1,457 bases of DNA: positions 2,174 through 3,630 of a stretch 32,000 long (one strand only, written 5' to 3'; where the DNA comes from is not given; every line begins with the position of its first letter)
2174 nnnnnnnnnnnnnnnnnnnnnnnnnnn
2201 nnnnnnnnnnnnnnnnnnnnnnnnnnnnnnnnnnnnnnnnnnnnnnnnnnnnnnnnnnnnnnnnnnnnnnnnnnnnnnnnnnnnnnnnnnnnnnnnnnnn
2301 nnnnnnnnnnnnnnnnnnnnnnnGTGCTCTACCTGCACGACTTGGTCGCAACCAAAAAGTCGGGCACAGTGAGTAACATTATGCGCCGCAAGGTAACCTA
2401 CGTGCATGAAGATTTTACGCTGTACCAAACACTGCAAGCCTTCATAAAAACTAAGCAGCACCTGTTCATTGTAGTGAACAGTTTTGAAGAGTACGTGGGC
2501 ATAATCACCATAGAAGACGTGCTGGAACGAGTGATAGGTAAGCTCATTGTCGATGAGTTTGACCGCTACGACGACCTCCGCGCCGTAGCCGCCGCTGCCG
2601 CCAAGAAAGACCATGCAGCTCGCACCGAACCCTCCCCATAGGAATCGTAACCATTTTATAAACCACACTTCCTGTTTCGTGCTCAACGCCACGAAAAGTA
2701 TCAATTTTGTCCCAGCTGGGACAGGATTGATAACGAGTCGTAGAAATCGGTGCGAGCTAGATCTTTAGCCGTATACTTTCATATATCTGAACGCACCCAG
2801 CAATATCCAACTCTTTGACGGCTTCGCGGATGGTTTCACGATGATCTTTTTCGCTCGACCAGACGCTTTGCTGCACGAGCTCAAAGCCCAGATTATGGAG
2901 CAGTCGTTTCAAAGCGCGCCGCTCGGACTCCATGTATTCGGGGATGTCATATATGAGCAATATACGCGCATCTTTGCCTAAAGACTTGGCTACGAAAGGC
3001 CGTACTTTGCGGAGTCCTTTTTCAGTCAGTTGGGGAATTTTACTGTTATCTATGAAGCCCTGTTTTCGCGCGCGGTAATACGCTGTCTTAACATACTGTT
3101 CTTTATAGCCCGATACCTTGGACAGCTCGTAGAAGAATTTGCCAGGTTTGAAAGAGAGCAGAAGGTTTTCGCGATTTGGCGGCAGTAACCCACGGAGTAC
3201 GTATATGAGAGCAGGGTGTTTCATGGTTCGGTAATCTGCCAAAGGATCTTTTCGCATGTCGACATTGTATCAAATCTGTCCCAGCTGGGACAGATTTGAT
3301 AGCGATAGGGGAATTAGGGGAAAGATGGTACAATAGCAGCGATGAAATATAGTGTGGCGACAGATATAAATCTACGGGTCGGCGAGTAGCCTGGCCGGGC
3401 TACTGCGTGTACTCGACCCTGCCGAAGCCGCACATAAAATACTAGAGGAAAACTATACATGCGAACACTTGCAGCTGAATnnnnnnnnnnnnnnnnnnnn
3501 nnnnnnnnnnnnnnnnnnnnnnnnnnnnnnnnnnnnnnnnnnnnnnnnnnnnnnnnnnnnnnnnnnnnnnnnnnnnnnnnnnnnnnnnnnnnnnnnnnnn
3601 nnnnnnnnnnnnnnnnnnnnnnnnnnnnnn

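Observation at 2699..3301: PaaX-like regulator gene bracketed by two copies of a long perfect palindrome, one overlapping its own promoter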

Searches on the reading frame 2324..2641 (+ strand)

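Call 85: search_protein_families(library=pfam, proteins=[window:2324-2641:+], max_evalue=0.001)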
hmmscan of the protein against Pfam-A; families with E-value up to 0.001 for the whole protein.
window:2324-2641:+ (105 aa): 1 family
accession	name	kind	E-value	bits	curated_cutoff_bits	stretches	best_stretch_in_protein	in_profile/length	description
PF00571.33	CBS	-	2.9e-11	44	24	1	16-70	1-55/57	CBS domain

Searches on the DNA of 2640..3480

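Call 48: search_rna_families(source=window, start=2640, end=3480, threshold=evalue, max_evalue=5)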
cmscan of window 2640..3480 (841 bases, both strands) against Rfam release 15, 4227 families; matches with E-value up to 5: 2.
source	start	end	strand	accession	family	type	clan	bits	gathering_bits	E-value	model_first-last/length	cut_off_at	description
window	3268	3301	-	RF03960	mir-6644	Gene; miRNA;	-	17.1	82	1.6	14-52/67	no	mir-6644 microRNA precursor family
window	3268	3301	+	RF00721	MIR475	Gene; miRNA;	-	16.9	70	4.8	1-128/128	no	MIR475 microRNA precursor family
